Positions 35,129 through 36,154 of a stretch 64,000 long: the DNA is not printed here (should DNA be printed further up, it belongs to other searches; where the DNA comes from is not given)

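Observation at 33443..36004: TPR-GT9-like glycosyltransferase adjacent to a Ser/Thr-rich low-complexity protein: candidate protein O-glycosylation (heptosylation-like) pair, next to a flotillin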

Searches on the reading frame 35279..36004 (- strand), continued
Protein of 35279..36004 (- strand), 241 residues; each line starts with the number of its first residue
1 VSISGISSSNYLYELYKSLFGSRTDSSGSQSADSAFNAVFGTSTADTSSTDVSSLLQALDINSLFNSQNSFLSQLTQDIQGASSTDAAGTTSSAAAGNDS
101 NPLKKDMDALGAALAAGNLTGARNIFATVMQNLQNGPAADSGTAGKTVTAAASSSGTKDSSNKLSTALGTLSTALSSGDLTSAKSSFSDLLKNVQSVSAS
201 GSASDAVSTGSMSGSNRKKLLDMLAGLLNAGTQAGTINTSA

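Call 69: search_protein_families(library=pfam, proteins=[L116:2735-5683:-, L116:6832-8064:-, L104:8706-9488:-, L104:9470-11452:+, L104:5516-6766:-, L111:8779-9267:-, L111:3568-6195:+, L115:3444-4238:+, L103:7314-8546:+, L106:952-2517:+], max_evalue=0.0001)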
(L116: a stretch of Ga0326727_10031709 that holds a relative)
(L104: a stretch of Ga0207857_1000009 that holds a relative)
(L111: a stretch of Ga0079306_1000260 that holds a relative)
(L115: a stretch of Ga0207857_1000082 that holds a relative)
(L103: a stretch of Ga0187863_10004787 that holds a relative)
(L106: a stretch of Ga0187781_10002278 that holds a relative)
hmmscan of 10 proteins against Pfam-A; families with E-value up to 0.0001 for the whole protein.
L116:2735-5683:- (983 aa): 21 families
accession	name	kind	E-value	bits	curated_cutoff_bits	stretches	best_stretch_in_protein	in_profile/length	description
PF07719.23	TPR_2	-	2.1e-43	143.3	27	1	246-276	3-33/34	Tetratricopeptide repeat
PF00515.34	TPR_1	-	1.5e-41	139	27.8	1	246-275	3-32/34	Tetratricopeptide repeat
PF13181.12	TPR_8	-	3e-31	105.3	25.7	0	247-276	4-33/34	Tetratricopeptide repeat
PF13414.12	TPR_11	-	3.3e-29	100.8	26.8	1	252-292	2-42/42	TPR repeat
PF13432.12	TPR_16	-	7.1e-29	100.3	32.7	3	248-311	1-64/65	Tetratricopeptide repeat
PF14559.12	TPR_19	-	4e-26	91.6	25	1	294-352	7-64/68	Tetratricopeptide repeat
PF13428.12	TPR_14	-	5.2e-26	88.9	23.5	0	180-217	5-42/44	Tetratricopeptide repeat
PF13424.12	TPR_12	-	1.5e-25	89.6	30.1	1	280-341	5-74/77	Tetratricopeptide repeat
PF13844.12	Glyco_transf_41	-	9e-23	80.8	25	1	774-944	358-526/543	Glycosyl transferase family 41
PF13431.12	TPR_17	-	1.1e-20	72.5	24.4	0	267-298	2-33/34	Tetratricopeptide repeat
PF13176.12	TPR_7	-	3.9e-19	67.5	27.9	0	248-276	3-31/36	Tetratricopeptide repeat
PF13374.12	TPR_10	-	7.8e-17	61.1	27.5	0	249-274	7-32/42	Tetratricopeptide repeat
PF07721.20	TPR_4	-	2.4e-15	56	27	0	182-201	7-26/26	Tetratricopeptide repeat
PF13371.12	TPR_9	-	3e-11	43.6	35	1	391-446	6-61/73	Tetratricopeptide repeat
PF12895.13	ANAPC3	-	9.3e-10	39.1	27.2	0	192-269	5-81/82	Anaphase-promoting complex, cyclosome, subunit 3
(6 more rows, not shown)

L116:6832-8064:- (411 aa): 4 families
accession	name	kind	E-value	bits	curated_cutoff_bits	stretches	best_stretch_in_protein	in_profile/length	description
PF13484.11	Fer4_16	-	1.7e-07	32.3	30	1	289-348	2-66/66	4Fe-4S double cluster binding domain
PF12838.12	Fer4_7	-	2.2e-06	28.5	27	1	289-348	2-51/52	4Fe-4S dicluster domain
PF00037.32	Fer4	-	6.3e-05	23.1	21.1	0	287-304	6-23/24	4Fe-4S binding domain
PF13237.11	Fer4_10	-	7.2e-05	23.1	25.5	0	287-346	7-53/53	4Fe-4S dicluster domain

L104:8706-9488:- (261 aa): 3 families
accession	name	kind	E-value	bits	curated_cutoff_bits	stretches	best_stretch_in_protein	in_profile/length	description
PF00027.35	cNMP_binding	-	6.7e-23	80.9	27.5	1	57-142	3-88/89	Cyclic nucleotide-binding domain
PF13545.12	HTH_Crp_2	-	8.5e-09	35.7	27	1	192-239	13-60/70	Crp-like helix-turn-helix domain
PF00325.26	Crp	-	2.1e-05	24.6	21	0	203-228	4-29/32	Bacterial regulatory proteins, crp family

L104:9470-11452:+ (661 aa): 11 families
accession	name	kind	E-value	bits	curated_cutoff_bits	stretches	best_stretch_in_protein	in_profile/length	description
PF00158.32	Sigma54_activat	-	1e-69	233.9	20.2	1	354-520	1-167/168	Sigma-54 interaction domain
PF25601.1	AAA_lid_14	-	3.2e-27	94.6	27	1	526-606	1-81/87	AAA+ ATPase lid domain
PF00072.30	Response_reg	-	3.1e-25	89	30.2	1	98-207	2-110/111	Response regulator receiver domain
PF14532.12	Sigma54_activ_2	-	8.4e-21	75.1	25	1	356-525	2-138/138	Sigma-54 interaction domain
PF02954.25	HTH_8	-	1.6e-12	47.4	22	1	622-652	10-40/42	Bacterial regulatory protein, Fis family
PF13426.13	PAS_9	-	3.3e-09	37.4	27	1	235-337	1-103/103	PAS domain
PF00989.32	PAS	-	1.6e-08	34.9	22.6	1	227-334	3-112/113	PAS fold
PF00004.35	AAA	-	1.7e-07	32.2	21.2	1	378-501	1-116/131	ATPase family associated with various cellular activities (AAA)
PF07728.20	AAA_5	-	1.7e-07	31.8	22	1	378-496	2-123/139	AAA domain (dynein-related subfamily)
PF08448.16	PAS_4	-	2.9e-07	31.1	23.1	1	231-338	1-108/110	PAS fold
PF13596.12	PAS_10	-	3.8e-07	31.1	22.1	1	227-334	1-104/106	PAS domain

L104:5516-6766:- (417 aa): 1 family
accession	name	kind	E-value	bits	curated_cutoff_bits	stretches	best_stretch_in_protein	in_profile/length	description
PF11925.13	DUF3443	-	3.9e-125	418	25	1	53-417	2-367/367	Protein of unknown function (DUF3443)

L111:8779-9267:- (163 aa): 0 families

L111:3568-6195:+ (876 aa): 5 families
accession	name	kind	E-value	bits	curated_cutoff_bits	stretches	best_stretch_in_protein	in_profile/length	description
PF00122.25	E1-E2_ATPase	-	9e-63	211.5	28.1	1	361-542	2-180/181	E1-E2 ATPase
PF00702.32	Hydrolase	-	9.6e-37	127.7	26.4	1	559-772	1-190/191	haloacid dehalogenase-like hydrolase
PF00403.32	HMA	-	2.3e-16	60.4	24.8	1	129-187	4-62/62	Heavy-metal-associated domain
PF08282.18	Hydrolase_3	-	1e-07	32.4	20.9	1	746-803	196-253/255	haloacid dehalogenase-like hydrolase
PF12710.13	HAD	-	3e-05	25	27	0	697-769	88-188/189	haloacid dehalogenase-like hydrolase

L115:3444-4238:+ (265 aa): 0 families

L103:7314-8546:+ (411 aa): 2 families
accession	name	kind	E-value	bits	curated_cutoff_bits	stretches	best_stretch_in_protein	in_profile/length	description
PF01436.27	NHL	-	9e-11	41.7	20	0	364-389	4-28/28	NHL repeat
PF06739.17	SBBP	-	2.2e-05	24.8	20.5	0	364-378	15-29/38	Beta-propeller repeat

L106:952-2517:+ (522 aa): 2 families
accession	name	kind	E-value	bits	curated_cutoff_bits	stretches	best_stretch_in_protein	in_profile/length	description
PF01039.27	Carboxyl_trans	-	2.5e-202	673.3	22.3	1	34-520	1-493/493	Carboxyl transferase domain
PF03255.19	ACCA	-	7.2e-14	52.1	23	1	348-462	135-245/310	Acetyl co-enzyme A carboxylase carboxyltransferase-like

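Call 74: find_homologous_proteins(query=A4, max_evalue=0.00001)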
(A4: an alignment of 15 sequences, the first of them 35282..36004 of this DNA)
Query A4 (15 sequences) (241 aa, profile of the alignment): 408 proteins with E <= 0.00001 among 8000 candidates; the best 120 are listed.
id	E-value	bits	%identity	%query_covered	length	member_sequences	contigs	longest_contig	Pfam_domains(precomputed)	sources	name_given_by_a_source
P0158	4.0e-91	322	29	73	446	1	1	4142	PF14276.12,PF10938.14,PF20675.3,PF11827.14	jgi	jgi:hypothetical protein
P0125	1.3e-87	311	39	81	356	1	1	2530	PF26154.2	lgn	-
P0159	3.6e-71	257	32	80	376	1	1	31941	PF14276.12,PF20675.3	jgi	jgi:outer membrane protein assembly factor BamD (BamD/ComL family)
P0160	1.4e-69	252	39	65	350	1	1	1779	-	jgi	jgi:hypothetical protein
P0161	2.7e-67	245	34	67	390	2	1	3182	PF20675.3,PF11827.14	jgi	-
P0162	1.1e-66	243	36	65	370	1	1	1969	PF20675.3,PF11827.14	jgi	jgi:hypothetical protein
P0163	1.2e-66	242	32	67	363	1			PF14276.12,PF20675.3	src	-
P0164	1.6e-66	242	29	72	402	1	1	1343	PF14276.12,PF20675.3,PF11827.14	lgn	-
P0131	2.2e-66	242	33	41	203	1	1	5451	-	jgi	jgi:hypothetical protein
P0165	3.4e-66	241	35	61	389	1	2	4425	PF20675.3,PF11827.14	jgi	jgi:outer membrane protein assembly factor BamD (BamD/ComL family)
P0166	4.2e-66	241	35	65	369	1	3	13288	PF20675.3,PF11827.14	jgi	jgi:hypothetical protein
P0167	4.8e-66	240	34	63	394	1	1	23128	PF20675.3,PF11827.14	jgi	jgi:DNA-binding FadR family transcriptional regulator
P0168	6.6e-66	240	36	65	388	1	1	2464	PF20675.3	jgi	jgi:DNA-binding FadR family transcriptional regulator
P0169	1.7e-65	239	33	45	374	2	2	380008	PF14276.12,PF20675.3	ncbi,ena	-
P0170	2.8e-65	238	35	43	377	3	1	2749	PF20675.3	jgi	-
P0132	8.7e-63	230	30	56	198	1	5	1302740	PF14276.12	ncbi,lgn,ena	-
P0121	2.5e-61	225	100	100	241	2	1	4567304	-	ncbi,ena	-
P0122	3.3e-61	225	79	100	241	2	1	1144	-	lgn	-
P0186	1.7e-59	219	34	68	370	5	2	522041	PF20675.3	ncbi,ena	-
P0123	2.6e-58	215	52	96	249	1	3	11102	-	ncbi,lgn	-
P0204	3.9e-53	198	36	62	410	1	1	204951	PF20675.3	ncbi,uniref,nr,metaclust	ncbi:hypothetical protein [Amantichitinum ursilacus]|uniref:Uncharacterized protein n=1 Tax=Amantich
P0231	5.7e-42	162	34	63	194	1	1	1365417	-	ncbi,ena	-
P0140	9.3e-42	161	32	59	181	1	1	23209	PF07361.17,PF20271.4,PF14276.12,PF20675.3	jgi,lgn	jgi:soluble cytochrome b562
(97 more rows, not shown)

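Call 75: find_encoding_contigs(protein=P0204, flank=5000, max_places=1)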
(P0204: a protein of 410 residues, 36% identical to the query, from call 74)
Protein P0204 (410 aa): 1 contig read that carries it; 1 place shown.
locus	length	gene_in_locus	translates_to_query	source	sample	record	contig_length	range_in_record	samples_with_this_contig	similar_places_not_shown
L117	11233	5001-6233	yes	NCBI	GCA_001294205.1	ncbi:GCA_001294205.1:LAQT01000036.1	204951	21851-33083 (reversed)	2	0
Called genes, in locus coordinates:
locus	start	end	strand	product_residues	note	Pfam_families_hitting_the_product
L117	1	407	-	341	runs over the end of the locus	PF03781:FGE-sulfatase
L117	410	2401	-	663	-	PF00884:Sulfatase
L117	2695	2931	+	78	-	-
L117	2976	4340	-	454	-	-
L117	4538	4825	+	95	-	-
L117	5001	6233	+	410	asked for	PF20675:MPH2 (faint)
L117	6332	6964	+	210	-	PF00160:Pro_isomerase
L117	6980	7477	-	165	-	PF05229:SCPU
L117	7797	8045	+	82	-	-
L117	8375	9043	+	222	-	PF00072:Response_reg, PF00196:GerE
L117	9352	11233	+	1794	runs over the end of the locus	-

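Call 76: find_encoding_contigs(protein=P0186, flank=5000, max_places=1)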
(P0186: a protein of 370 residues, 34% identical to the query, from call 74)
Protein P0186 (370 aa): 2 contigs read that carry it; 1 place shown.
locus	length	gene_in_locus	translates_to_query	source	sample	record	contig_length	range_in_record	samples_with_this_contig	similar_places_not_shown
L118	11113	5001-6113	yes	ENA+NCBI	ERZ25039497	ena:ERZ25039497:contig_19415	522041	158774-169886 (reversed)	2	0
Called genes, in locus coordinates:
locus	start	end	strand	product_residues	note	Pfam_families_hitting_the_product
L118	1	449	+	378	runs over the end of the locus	PF05891:Methyltransf_PK (weak), PF13489:Methyltransf_23, PF01209:Ubie_methyltran, PF02353:CMAS, PF08241:Methyltransf_11, PF08242:Methyltransf_12, PF13649:Methyltransf_25, PF13847:Methyltransf_31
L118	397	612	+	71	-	-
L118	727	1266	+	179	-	PF08471:Ribonuc_red_2_N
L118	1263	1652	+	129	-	PF02867:Ribonuc_red_lgC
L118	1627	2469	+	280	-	PF02867:Ribonuc_red_lgC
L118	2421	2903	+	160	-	PF02867:Ribonuc_red_lgC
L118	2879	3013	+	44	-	-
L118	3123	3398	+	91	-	PF12637:TSCPD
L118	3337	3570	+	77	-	-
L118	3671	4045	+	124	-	-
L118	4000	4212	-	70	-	-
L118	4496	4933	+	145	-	PF05685:Uma2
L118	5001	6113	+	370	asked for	PF20675:MPH2 (faint)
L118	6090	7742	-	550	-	PF02133:Transp_cyt_pur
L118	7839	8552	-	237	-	-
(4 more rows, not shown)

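Call 77: find_encoding_contigs(protein=P0231, flank=5000, max_places=1)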
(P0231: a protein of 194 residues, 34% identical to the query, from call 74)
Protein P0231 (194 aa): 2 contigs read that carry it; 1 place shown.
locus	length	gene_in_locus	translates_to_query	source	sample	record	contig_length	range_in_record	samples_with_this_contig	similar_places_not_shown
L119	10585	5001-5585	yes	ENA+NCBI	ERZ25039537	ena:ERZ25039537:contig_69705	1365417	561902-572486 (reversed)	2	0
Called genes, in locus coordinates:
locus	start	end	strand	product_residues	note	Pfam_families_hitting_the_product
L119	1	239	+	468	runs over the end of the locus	PF01225:Mur_ligase, PF08245:Mur_ligase_M, PF02875:Mur_ligase_C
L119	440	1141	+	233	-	PF01565:FAD_binding_4 (weak), PF02873:MurB_C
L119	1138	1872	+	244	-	PF08478:POTRA_1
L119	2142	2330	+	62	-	-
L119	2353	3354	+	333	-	PF02491:SHS2_FTSA, PF06723:MreB_Mbl, PF14450:FtsA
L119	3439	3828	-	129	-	-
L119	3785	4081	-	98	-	-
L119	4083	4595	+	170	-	PF12327:FtsZ_C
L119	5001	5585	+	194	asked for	-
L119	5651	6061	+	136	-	PF01398:JAB, PF14464:Prok-JAB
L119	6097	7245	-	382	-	PF13439:Glyco_transf_4, PF13579:Glyco_trans_4_4, PF20706:GT4-conflict, PF00534:Glycos_transf_1, PF13692:Glyco_trans_1_4, PF13524:Glyco_trans_1_2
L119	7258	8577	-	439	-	PF00464:SHMT, PF00155:Aminotran_1_2, PF01212:Beta_elim_lyase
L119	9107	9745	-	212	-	PF05638:T6SS_HCP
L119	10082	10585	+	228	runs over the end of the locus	PF00484:Pro_CA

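Call 78: find_encoding_contigs(protein=P0169, flank=5000, max_places=1)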
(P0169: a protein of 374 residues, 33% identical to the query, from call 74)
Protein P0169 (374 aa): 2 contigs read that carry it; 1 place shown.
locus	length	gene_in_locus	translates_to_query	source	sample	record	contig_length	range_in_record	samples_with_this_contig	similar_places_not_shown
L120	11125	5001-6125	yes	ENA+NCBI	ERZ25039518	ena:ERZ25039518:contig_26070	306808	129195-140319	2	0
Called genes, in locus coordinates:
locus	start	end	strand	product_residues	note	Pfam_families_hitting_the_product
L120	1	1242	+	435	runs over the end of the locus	PF05891:Methyltransf_PK (weak), PF02353:CMAS (weak), PF13489:Methyltransf_23, PF01209:Ubie_methyltran (weak), PF13649:Methyltransf_25, PF13847:Methyltransf_31, PF08241:Methyltransf_11, PF08242:Methyltransf_12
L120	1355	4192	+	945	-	PF08471:Ribonuc_red_2_N, PF02867:Ribonuc_red_lgC, PF12637:TSCPD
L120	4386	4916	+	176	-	PF05685:Uma2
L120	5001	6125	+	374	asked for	PF14276:DUF4363 (faint), PF20675:MPH2 (faint)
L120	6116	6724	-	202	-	PF00702:Hydrolase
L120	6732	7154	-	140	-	PF01850:PIN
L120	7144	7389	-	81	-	PF02604:PhdYeFM_antitox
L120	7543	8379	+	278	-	PF02625:XdhC_CoxI, PF13478:XdhC_C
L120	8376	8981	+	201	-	PF12804:NTP_transf_3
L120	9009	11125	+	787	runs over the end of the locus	PF05170:AsmA, PF05359:DUF748, PF13116:YhdP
